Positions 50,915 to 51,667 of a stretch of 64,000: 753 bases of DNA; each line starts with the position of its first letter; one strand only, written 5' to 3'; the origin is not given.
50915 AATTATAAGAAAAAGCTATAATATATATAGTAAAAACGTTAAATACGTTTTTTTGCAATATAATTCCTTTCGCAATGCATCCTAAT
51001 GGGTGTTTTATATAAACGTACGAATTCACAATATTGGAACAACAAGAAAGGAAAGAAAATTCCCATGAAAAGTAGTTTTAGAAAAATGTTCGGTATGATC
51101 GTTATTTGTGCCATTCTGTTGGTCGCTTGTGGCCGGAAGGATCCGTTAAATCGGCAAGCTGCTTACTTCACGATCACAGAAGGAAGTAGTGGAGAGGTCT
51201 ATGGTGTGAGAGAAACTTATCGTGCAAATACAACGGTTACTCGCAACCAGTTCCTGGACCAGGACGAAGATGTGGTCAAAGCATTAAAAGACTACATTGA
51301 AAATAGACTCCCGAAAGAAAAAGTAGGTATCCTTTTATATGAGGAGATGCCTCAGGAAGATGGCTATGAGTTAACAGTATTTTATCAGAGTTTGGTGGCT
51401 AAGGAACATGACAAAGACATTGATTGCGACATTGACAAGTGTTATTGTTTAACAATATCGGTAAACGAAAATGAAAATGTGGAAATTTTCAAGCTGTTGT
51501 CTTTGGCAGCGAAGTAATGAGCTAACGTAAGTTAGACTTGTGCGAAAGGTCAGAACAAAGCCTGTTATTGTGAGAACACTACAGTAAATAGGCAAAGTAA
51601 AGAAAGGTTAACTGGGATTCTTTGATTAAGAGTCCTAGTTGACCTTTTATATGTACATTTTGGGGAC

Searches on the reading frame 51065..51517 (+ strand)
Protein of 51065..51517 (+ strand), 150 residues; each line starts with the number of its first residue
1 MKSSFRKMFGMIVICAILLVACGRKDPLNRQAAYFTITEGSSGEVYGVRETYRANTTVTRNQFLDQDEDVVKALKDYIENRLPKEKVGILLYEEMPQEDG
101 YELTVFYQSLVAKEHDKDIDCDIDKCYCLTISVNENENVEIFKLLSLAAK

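Call 96: find_encoding_contigs(protein=window:51065-51517:+, flank=3000, max_places=4)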
Protein window:51065-51517:+ (150 aa): 23 contigs read that carry it; 4 places shown.
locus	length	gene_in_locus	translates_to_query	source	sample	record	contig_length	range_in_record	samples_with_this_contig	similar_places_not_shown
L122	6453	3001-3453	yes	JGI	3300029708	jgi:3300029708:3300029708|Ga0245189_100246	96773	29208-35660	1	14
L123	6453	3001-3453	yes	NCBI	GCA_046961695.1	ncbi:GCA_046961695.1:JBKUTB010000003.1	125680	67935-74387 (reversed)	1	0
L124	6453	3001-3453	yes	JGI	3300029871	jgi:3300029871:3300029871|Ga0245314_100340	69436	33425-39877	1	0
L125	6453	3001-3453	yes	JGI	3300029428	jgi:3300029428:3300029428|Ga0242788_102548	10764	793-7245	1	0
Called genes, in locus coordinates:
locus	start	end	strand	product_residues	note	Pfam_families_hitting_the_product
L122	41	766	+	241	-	PF00481:PP2C, PF13672:PP2C_2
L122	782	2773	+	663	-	PF00069:Pkinase, PF03109:ABC1 (faint), PF07714:PK_Tyr_Ser-Thr, PF03793:PASTA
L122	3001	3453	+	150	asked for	-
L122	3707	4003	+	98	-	PF21956:DUF6922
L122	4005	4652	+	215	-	PF08843:AbiEii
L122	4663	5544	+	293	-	PF16745:RsgA_N, PF02421:FeoB_N (faint), PF03193:RsgA_GTPase, PF00735:Septin (faint), PF01926:MMR_HSR1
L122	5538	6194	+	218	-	PF00834:Ribul_P_3_epim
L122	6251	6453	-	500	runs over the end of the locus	PF00939:Na_sulph_symp, PF03600:CitMHS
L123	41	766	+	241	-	PF00481:PP2C, PF13672:PP2C_2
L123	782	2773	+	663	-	PF00069:Pkinase, PF03109:ABC1 (faint), PF07714:PK_Tyr_Ser-Thr, PF03793:PASTA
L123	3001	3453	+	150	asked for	-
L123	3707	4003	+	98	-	PF21956:DUF6922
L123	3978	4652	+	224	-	PF08843:AbiEii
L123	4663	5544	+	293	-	PF16745:RsgA_N, PF02421:FeoB_N (faint), PF03193:RsgA_GTPase, PF00735:Septin (faint), PF01926:MMR_HSR1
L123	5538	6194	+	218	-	PF00834:Ribul_P_3_epim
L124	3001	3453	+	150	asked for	-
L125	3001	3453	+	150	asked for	-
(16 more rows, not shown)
